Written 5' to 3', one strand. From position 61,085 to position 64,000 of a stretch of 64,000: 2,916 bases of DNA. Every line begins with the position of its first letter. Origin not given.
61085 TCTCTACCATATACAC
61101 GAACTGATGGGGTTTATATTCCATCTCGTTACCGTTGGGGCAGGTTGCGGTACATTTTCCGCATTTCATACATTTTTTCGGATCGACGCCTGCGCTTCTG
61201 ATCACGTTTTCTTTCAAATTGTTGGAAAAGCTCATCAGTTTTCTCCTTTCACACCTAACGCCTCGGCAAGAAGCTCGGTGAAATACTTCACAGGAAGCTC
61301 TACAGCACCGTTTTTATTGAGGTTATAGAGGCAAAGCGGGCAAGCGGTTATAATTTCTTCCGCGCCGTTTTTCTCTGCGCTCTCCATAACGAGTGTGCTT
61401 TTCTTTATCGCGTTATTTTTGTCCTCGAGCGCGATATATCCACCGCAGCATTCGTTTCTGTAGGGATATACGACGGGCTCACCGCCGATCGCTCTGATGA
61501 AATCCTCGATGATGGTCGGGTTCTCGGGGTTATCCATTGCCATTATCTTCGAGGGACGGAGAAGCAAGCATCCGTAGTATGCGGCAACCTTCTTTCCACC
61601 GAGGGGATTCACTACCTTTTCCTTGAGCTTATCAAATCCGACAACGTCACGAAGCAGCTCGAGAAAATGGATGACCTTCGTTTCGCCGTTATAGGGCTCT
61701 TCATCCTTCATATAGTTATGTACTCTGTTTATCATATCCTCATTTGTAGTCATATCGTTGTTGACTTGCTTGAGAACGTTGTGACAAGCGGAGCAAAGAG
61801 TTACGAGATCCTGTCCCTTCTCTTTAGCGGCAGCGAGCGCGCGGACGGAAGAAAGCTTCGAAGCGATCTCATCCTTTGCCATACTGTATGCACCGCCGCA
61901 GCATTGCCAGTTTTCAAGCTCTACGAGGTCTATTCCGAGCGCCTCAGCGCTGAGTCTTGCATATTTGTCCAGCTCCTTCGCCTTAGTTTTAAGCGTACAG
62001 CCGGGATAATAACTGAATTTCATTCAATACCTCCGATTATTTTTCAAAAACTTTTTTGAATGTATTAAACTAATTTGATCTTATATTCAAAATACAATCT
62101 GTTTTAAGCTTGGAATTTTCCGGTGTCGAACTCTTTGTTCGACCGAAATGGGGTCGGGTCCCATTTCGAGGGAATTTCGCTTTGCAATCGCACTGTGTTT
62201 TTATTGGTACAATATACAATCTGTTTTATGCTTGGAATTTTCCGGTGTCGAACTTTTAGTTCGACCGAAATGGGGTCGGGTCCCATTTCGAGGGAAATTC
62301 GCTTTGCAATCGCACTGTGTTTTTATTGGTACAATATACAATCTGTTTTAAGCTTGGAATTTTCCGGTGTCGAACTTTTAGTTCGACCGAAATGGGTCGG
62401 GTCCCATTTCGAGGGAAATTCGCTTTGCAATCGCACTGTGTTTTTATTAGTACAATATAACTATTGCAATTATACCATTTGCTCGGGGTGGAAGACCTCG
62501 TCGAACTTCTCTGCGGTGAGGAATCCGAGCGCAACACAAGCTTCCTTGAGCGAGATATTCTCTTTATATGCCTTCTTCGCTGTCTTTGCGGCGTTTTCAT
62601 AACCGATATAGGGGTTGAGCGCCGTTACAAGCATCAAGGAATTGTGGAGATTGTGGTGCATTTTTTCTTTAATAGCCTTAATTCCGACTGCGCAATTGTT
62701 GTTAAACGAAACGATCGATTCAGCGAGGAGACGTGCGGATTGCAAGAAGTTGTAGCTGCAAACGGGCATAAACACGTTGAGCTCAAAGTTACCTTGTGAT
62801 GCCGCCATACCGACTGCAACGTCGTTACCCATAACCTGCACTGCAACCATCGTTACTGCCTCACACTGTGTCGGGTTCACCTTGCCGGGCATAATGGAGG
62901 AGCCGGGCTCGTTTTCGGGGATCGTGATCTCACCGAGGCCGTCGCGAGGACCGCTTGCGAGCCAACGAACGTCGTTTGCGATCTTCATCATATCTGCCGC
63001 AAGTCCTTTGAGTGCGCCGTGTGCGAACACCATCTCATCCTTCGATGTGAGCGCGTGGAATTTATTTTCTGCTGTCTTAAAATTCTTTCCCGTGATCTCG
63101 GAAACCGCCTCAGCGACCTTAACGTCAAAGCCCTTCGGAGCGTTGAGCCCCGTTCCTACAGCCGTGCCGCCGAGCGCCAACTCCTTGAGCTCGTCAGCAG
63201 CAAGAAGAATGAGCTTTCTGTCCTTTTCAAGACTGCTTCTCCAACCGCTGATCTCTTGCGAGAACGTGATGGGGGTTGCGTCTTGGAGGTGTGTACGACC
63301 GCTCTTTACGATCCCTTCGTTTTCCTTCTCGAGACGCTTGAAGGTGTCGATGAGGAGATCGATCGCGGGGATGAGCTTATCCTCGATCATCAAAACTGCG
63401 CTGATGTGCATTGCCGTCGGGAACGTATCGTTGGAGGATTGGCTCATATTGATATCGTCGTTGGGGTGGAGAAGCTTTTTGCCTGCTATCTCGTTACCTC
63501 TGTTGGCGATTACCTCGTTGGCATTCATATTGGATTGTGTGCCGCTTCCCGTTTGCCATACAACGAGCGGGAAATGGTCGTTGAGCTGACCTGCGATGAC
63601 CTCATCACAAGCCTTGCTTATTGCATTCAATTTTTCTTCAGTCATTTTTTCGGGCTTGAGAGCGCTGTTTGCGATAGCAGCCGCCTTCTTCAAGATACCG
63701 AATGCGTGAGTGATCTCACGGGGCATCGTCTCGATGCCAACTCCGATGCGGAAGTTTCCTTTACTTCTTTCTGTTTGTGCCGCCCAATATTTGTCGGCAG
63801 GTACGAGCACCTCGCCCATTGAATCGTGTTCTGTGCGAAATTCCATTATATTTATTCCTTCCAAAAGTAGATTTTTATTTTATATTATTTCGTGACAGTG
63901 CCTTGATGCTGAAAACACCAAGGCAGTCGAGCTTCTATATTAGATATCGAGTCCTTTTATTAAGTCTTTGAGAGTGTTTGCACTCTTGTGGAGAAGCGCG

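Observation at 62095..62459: Near-perfect 3 x 122-bp tandem repeat between fumC and the hdr operon, each unit carrying two strong palindromes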

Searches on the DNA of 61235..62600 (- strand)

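Call 4: search_rna_families(source=window, start=61900, end=62600, threshold=evalue, max_evalue=10, show_alignments=3)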
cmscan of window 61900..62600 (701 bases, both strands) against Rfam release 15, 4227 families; matches with E-value up to 10: 0.
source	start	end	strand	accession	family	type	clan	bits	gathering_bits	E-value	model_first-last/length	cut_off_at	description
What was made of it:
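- On Any Rfam 15 family: cmscan of 61900-62600 at E<=10 gave 0 matches (call 4).
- Closest known: Tandem riboswitches or other Rfam cis-regulatory RNAs. Different: No Rfam family matches, even at E<=10 (call 4).
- No Rfam match (call 4).
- Tried and rejected: Rfam: both strands at E<=10, nothing (call 4).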

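Call 36: search_with_rna_model(model_id=R1, sources=[L011, L012, L013, L014, L015, L016, L017, L018, L019, L020, L021, L022, L023, L024, L025, L026, L027, L028, L029, L030, L031, L032, L033, L034, L035, L036, L037, L038, L039, L040, L041, L042, L044, L045, L046, L047, L048, L001, L002, L010, L043], max_evalue=10)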
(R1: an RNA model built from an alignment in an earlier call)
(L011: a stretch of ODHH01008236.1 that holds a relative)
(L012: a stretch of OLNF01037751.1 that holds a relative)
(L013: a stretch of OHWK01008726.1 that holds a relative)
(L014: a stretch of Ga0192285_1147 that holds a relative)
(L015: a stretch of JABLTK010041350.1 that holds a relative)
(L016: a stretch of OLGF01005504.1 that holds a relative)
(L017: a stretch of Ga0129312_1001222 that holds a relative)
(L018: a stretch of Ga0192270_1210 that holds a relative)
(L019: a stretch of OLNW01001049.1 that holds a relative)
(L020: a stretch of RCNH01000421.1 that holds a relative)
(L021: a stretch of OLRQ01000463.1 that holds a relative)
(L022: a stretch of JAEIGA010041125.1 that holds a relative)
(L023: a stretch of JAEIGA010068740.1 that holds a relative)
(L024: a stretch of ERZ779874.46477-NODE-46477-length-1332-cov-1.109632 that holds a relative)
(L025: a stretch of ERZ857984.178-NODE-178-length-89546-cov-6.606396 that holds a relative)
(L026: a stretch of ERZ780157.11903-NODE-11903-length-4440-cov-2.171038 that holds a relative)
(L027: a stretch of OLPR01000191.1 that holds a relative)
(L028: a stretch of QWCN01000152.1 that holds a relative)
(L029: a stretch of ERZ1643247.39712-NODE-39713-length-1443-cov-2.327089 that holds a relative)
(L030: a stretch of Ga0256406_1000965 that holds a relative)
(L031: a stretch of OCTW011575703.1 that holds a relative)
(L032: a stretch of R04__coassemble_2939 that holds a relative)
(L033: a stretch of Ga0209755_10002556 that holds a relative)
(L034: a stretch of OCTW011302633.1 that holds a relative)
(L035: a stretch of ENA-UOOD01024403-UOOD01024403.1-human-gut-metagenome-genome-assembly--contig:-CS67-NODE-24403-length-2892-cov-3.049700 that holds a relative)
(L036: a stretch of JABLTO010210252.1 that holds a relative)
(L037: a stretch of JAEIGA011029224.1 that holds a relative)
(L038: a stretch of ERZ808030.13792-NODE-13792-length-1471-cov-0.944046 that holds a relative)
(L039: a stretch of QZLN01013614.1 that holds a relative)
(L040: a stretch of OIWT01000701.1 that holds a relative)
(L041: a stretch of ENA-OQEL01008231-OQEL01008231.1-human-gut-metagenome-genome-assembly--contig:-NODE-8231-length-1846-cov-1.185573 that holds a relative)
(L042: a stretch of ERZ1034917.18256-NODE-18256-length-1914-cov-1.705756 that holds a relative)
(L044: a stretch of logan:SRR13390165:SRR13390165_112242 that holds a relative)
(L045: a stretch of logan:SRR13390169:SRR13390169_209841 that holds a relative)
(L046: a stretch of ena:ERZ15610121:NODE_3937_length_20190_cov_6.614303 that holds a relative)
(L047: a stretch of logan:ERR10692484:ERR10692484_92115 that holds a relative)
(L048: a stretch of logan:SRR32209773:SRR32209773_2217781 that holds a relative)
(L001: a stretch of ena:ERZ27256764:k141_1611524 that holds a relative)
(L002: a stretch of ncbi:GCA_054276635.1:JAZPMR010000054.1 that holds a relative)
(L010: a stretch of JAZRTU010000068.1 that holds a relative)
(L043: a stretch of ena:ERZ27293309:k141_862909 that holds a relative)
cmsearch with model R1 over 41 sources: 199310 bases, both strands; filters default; matches with E-value up to 10: 8.
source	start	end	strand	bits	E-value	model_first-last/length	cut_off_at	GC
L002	5837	5923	+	117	7.5e-36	1-87/87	no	0.46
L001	5837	5923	+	112.4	2.6e-34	1-87/87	no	0.47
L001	5716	5801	+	110.6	1e-33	1-87/87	no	0.45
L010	4868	4955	+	109.6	2.2e-33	1-87/87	no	0.5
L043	2327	2418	+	96.7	4.9e-29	1-87/87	no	0.45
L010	4851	4930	-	14.3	0.26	1-87/87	no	0.49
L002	5856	5880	-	14.2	0.28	20-44/87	no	0.6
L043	2346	2370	-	12.5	1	20-44/87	no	0.56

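Call 65: search_dna_similar(query=window:62217-62338:+, collection=plasmids, mode=distant, max_evalue=0.01, max_rows=10)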
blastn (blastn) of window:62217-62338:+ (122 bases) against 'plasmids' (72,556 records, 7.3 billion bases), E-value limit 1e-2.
No match.

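Call 66: search_dna_similar(query=window:62217-62338:+, collection=phages, mode=distant, max_evalue=0.01, max_rows=10)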
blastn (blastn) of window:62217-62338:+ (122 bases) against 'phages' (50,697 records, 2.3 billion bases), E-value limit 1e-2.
No match.
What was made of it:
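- Tried and rejected: Plasmids and phages by blastn: 0 hits (calls 65, 66).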

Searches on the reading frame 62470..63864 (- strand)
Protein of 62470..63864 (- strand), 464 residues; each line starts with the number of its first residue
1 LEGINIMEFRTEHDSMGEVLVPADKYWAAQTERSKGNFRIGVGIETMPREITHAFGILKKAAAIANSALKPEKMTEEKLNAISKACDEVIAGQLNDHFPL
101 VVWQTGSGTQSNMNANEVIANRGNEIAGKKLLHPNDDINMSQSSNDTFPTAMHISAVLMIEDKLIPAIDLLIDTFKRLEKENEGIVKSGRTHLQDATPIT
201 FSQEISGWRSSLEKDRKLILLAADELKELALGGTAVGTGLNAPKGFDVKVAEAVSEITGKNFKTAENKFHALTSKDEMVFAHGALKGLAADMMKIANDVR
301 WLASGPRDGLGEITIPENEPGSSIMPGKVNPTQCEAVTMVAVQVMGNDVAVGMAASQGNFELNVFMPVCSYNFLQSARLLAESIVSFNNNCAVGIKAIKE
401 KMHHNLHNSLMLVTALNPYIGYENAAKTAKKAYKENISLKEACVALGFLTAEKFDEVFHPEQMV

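Call 12: search_protein_families(library=pfam, proteins=[window:62470-63864:-])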
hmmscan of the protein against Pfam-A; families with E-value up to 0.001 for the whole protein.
window:62470-63864:- (464 aa): 2 families
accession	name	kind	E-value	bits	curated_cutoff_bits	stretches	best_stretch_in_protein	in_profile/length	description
PF00206.25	Lyase_1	-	2.3e-108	362.8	27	1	17-346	1-312/312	Lyase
PF10415.14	FumaraseC_C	-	3.3e-25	88.7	32.5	1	412-464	1-53/54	Fumarase C C-terminus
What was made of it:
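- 62470..63864 (-): fumC (class II fumarate hydratase), the upstream cistron. Pfam Lyase_1 2.3e-108 and FumaraseC_C (call 12)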

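Call 58: find_homologous_proteins(query=window:62470-63864:-, max_evalue=1e-150)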
Query window:62470-63864:- (464 aa): 8000 proteins with E <= 1e-150 among 8000 candidates; the best 120 are listed.
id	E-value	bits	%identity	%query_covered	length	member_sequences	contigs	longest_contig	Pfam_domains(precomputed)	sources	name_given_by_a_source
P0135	0.0e+0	1033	100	100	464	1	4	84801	PF10415.15,PF00206.26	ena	-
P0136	0.0e+0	1029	100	100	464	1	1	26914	PF10415.15,PF00206.26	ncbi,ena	-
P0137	0.0e+0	1020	100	99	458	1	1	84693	PF10415.15,PF00206.26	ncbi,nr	ncbi:MAG: class II fumarate hydratase [Clostridia bacterium]|nr:class II fumarate hydratase [Clostri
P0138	0.0e+0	1018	100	99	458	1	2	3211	PF10415.15,PF00206.26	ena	-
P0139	0.0e+0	1016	100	99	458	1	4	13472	PF10415.15,PF00206.26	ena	-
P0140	0.0e+0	1014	100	99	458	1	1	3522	PF10415.15,PF00206.26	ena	-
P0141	0.0e+0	1014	99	99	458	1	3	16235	PF10415.15,PF00206.26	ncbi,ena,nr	ncbi:MAG: class II fumarate hydratase [Clostridia bacterium]|nr:class II fumarate hydratase [Clostri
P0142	0.0e+0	1011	99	99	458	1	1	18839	PF10415.15,PF00206.26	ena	-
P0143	1.2e-297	1005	99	99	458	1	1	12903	PF10415.15,PF00206.26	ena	-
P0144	1.4e-296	1001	98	99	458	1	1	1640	PF10415.15,PF00206.26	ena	-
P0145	1.5e-296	1001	98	99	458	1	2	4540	PF10415.15,PF00206.26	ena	-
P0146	2.1e-296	1001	98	99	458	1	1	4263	PF10415.15,PF00206.26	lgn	-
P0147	4.5e-296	1000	98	99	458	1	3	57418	PF10415.15,PF00206.26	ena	-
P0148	8.9e-291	982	96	99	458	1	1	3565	PF10415.15,PF00206.26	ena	-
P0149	1.4e-281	952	92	99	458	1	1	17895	PF10415.15,PF00206.26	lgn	-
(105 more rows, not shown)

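Call 59: find_encoding_contigs(protein=P0146, flank=1500, max_places=5)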
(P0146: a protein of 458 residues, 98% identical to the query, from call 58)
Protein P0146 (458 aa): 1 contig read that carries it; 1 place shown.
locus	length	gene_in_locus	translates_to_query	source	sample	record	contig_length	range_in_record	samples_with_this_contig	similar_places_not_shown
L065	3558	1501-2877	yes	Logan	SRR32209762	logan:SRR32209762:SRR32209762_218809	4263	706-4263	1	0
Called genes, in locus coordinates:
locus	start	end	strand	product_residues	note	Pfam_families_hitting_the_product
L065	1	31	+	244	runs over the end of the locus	?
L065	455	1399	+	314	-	PF00056:Ldh_1_N, PF03807:F420_oxidored (faint), PF02866:Ldh_1_C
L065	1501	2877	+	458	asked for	PF00206:Lyase_1, PF10415:FumaraseC_C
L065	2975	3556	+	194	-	?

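Call 60: find_encoding_contigs(protein=P0143, flank=1500, max_places=5)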
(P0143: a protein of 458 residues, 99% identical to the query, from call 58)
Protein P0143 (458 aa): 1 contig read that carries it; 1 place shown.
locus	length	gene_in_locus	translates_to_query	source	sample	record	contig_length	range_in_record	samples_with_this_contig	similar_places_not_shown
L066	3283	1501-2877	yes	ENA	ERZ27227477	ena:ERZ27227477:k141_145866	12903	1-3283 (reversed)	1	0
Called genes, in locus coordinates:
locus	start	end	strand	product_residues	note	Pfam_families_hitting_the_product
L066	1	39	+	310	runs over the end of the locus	PF00126:HTH_1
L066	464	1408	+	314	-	PF00056:Ldh_1_N, PF03807:F420_oxidored (faint), PF02866:Ldh_1_C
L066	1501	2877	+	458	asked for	PF00206:Lyase_1, PF10415:FumaraseC_C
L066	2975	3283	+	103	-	?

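Call 61: find_encoding_contigs(protein=P0141, flank=1500, max_places=5)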
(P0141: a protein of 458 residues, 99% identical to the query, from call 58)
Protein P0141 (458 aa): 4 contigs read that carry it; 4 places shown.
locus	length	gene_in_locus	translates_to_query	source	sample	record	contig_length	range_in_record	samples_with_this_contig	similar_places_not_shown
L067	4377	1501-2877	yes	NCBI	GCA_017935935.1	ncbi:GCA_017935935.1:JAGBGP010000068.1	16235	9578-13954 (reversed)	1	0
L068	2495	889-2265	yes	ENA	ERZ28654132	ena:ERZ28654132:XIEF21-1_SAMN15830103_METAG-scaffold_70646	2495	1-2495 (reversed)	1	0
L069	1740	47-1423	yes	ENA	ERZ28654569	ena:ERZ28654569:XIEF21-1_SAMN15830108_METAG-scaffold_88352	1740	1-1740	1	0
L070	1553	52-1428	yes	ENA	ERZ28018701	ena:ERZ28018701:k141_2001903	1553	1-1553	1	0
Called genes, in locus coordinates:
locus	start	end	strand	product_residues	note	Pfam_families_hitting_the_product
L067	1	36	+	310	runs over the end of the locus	PF00126:HTH_1, PF03466:LysR_substrate (faint)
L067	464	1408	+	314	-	PF00056:Ldh_1_N, PF02866:Ldh_1_C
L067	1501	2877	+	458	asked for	PF00206:Lyase_1, PF10415:FumaraseC_C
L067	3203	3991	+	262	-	PF02754:CCG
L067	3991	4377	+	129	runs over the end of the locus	PF14691:Fer4_20 (faint), PF00037:Fer4 (faint), PF12797:Fer4_2 (faint), PF13237:Fer4_10, PF12838:Fer4_7 (weak), PF13183:Fer4_8, PF13187:Fer4_9, PF13534:Fer4_17, +1 more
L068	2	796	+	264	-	?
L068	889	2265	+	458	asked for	PF00206:Lyase_1, PF10415:FumaraseC_C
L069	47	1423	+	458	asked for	PF00206:Lyase_1, PF10415:FumaraseC_C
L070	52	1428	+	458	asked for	PF00206:Lyase_1, PF10415:FumaraseC_C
